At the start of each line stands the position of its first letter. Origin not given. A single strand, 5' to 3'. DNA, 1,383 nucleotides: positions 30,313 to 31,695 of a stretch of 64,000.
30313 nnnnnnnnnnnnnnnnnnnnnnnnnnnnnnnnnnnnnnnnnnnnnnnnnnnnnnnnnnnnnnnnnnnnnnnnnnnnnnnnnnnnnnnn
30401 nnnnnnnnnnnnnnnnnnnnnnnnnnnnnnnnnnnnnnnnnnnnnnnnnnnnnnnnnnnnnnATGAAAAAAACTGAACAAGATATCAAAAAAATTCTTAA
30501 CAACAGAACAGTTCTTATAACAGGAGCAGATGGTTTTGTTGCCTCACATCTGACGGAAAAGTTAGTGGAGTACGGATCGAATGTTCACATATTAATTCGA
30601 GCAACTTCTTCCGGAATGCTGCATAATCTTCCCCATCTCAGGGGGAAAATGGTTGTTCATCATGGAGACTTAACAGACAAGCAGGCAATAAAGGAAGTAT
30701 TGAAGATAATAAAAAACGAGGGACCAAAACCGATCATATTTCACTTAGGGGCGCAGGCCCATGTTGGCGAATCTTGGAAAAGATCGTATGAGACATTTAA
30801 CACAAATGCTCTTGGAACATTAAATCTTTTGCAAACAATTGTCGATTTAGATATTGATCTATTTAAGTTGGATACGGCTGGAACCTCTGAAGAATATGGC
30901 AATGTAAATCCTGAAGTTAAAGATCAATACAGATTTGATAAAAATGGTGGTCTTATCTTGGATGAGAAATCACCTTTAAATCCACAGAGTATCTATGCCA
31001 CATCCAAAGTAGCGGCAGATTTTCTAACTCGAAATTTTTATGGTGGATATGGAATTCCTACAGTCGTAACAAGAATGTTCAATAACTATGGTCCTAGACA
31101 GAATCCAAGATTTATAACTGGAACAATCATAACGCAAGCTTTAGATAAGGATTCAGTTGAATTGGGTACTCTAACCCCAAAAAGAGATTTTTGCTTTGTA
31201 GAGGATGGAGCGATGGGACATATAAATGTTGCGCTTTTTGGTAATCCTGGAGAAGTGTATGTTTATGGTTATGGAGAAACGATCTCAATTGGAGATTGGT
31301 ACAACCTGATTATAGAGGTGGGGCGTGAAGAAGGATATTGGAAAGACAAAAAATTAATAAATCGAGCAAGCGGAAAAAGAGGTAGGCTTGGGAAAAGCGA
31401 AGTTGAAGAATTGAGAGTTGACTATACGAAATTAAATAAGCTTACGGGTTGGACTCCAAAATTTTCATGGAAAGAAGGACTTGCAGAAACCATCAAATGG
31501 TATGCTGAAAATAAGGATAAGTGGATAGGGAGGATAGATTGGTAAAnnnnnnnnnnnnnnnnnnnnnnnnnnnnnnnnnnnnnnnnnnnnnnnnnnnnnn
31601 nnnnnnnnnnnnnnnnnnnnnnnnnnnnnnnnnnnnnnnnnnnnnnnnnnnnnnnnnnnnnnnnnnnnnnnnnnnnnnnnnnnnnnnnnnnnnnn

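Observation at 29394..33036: Aminotransferase, Gmd-like, Fcl/ColC-like and LbH acetyltransferase block: a GDP-hexose branch feeding several deoxy/amino sugars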

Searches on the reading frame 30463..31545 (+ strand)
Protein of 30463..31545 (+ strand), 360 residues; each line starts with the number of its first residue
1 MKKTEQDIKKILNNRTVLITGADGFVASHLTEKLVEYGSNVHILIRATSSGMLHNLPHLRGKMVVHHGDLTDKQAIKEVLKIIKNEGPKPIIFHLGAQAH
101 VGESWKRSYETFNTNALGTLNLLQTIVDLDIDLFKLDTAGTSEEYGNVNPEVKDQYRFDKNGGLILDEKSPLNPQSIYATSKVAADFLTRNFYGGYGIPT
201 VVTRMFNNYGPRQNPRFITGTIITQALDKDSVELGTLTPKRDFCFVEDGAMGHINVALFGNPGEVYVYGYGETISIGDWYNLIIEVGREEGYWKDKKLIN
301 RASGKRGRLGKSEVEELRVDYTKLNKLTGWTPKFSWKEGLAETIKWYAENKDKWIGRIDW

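Call 4: search_protein_families(library=pfam, proteins=[window:30463-31545:+])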
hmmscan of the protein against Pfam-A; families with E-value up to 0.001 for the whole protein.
window:30463-31545:+ (360 aa): 8 families
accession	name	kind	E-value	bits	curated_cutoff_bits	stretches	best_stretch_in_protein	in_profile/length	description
PF16363.11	GDP_Man_Dehyd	-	7.9e-61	206.8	27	1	18-343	1-332/332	GDP-mannose 4,6 dehydratase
PF01370.27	Epimerase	-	1.9e-43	149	20.9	1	17-267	1-238/240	NAD dependent epimerase/dehydratase family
PF07993.18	NAD_binding_4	-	4.8e-08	32.9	20.1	1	19-205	1-204/258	Male sterility protein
PF01073.25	3Beta_HSD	-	6.5e-08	32.4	22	1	18-254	1-226/280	3-beta hydroxysteroid dehydrogenase/isomerase family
PF02719.21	Polysacc_synt_2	-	1.1e-06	28.5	20.2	1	17-131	1-120/293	Polysaccharide biosynthesis protein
PF00106.31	adh_short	-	1e-05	25.5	26.6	1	16-126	2-119/195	short chain dehydrogenase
PF04321.23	RmlD_sub_bind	-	4.9e-05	23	27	1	16-185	2-132/287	RmlD substrate binding domain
PF05368.20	NmrA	-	0.00048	20.2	27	1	14-81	2-68/298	NmrA-like family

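Call 5: search_protein_families(library=ncbifam, proteins=[window:30463-31545:+])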
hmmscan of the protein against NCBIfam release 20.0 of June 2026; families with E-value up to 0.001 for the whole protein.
window:30463-31545:+ (360 aa): 31 families (the best 25 are shown)
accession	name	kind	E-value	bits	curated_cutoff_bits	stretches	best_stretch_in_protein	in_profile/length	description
TIGR04180.1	EDH_00030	hypoth_equivalog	3.3e-54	184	475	1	17-335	1-297/297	NAD-dependent 4,6-dehydratase LegB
TIGR01181.1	dTDP_gluc_dehyt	equivalog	1.8e-41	142.3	365.1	1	17-354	2-318/321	dTDP-glucose 4,6-dehydratase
NF007490.0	PRK10084.1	subfamily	1.3e-30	106.6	649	1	17-357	3-343/361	dTDP-glucose 4,6-dehydratase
TIGR01472.1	gmd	equivalog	2.1e-30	106.1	415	1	17-340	3-331/342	GDP-mannose 4,6-dehydratase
NF007582.0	PRK10217.1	equivalog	2.3e-27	96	698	1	15-354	2-338/355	dTDP-glucose 4,6-dehydratase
TIGR02622.1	CDP_4_6_dhtase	equivalog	1.8e-23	83.2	278.45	1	12-193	2-169/352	CDP-glucose 4,6-dehydratase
TIGR01179.1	galE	equivalog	9.6e-22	77.2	262.3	1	17-212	2-180/332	UDP-glucose 4-epimerase GalE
NF011728.1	PRK15181.1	equivalog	3.1e-19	69.2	760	1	7-351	8-341/348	Vi polysaccharide biosynthesis UDP-N-acetylglucosaminuronic acid C-4 epimerase TviC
TIGR03466.1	HpnA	hypoth_equivalog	4.7e-16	58.6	367.65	1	16-280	2-239/327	hopanoid-associated sugar epimerase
TIGR02197.1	heptose_epim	equivalog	3e-11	43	274.6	1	17-284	1-257/316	ADP-glyceromanno-heptose 6-epimerase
NF007956.0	PRK10675.1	subfamily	5.5e-10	38.9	394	1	16-141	2-126/338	UDP-glucose 4-epimerase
TIGR01214.1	rmlD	equivalog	4.6e-09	35.8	224.05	1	16-194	1-140/285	dTDP-4-dehydrorhamnose reductase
NF041293.1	G6PDh_Azf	equivalog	4.5e-08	32.8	400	1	14-207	2-181/252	NAD-dependent glucose-6-phosphate dehydrogenase Azf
NF042423.1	oxyalk_red_Shew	equivalog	9e-08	31.5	580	1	15-134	9-113/331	2-alkyl-3-oxoalkanoate reductase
NF041015.1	UDPsulfquin_syn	equivalog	1.1e-07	31.2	575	1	61-183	66-187/384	UDP-sulfoquinovose synthase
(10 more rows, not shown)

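Call 6: search_solved_structures(query=window:30463-31545:+, max_evalue=1e-10, show_alignments=2)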
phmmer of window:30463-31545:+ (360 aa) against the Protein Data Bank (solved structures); distinct sequences matched with E-value up to 1e-10: 55.
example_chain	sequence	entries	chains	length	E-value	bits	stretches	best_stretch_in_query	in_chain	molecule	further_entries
8du1_A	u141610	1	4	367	6e-32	114.3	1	15-356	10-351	dTDP-glucose 4,6-dehydratase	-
2pk3_A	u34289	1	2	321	8.7e-30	107.2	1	16-348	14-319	GDP-6-deoxy-D-lyxo-4-hexulose reductase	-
6bi4_A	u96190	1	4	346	3.2e-28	102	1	13-354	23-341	dTDP-glucose 4,6-dehydratase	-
1r66_A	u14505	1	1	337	2e-26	96.1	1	17-354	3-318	TDP-glucose-4,6-dehydratase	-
1r6d_A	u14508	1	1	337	3.6e-26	95.3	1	17-354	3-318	TDP-glucose-4,6-dehydratase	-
8shh_A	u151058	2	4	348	2.6e-25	92.4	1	17-354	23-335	dTDP-glucose 4,6-dehydratase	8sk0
1kep_A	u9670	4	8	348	2e-24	89.5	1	15-355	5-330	dTDP-D-glucose 4,6-dehydratase | DTDP-GLUCOSE 4,6-DEHYDRATASE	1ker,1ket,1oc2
1g1a_A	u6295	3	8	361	4e-24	88.5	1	17-357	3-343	DTDP-D-GLUCOSE 4,6-DEHYDRATASE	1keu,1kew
1bxk_A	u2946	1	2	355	9.4e-24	87.3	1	15-354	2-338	PROTEIN (DTDP-GLUCOSE 4,6-DEHYDRATASE)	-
4zrm_A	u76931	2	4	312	1.7e-23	86.5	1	15-349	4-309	UDP-glucose 4-epimerase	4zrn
7kf3_A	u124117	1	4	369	2.1e-23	86.2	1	15-344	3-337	GDP-mannose 4,6-dehydratase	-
5in4_A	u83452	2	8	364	7.2e-23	84.4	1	15-343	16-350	GDP-mannose 4,6 dehydratase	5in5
6gpj_A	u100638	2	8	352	9e-23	84.1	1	16-343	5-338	GDP-mannose 4,6 dehydratase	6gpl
1t2a_A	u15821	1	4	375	9.7e-23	84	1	16-343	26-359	GDP-mannose 4,6 dehydratase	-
6gpk_A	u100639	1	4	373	2.1e-22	82.9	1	16-343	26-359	GDP-mannose 4,6 dehydratase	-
7us5_A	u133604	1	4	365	4e-15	58.9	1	14-258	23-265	GDP-D-GLYCERO-D-MANNO-HEPTOSE 4,6-DEHYDRATASE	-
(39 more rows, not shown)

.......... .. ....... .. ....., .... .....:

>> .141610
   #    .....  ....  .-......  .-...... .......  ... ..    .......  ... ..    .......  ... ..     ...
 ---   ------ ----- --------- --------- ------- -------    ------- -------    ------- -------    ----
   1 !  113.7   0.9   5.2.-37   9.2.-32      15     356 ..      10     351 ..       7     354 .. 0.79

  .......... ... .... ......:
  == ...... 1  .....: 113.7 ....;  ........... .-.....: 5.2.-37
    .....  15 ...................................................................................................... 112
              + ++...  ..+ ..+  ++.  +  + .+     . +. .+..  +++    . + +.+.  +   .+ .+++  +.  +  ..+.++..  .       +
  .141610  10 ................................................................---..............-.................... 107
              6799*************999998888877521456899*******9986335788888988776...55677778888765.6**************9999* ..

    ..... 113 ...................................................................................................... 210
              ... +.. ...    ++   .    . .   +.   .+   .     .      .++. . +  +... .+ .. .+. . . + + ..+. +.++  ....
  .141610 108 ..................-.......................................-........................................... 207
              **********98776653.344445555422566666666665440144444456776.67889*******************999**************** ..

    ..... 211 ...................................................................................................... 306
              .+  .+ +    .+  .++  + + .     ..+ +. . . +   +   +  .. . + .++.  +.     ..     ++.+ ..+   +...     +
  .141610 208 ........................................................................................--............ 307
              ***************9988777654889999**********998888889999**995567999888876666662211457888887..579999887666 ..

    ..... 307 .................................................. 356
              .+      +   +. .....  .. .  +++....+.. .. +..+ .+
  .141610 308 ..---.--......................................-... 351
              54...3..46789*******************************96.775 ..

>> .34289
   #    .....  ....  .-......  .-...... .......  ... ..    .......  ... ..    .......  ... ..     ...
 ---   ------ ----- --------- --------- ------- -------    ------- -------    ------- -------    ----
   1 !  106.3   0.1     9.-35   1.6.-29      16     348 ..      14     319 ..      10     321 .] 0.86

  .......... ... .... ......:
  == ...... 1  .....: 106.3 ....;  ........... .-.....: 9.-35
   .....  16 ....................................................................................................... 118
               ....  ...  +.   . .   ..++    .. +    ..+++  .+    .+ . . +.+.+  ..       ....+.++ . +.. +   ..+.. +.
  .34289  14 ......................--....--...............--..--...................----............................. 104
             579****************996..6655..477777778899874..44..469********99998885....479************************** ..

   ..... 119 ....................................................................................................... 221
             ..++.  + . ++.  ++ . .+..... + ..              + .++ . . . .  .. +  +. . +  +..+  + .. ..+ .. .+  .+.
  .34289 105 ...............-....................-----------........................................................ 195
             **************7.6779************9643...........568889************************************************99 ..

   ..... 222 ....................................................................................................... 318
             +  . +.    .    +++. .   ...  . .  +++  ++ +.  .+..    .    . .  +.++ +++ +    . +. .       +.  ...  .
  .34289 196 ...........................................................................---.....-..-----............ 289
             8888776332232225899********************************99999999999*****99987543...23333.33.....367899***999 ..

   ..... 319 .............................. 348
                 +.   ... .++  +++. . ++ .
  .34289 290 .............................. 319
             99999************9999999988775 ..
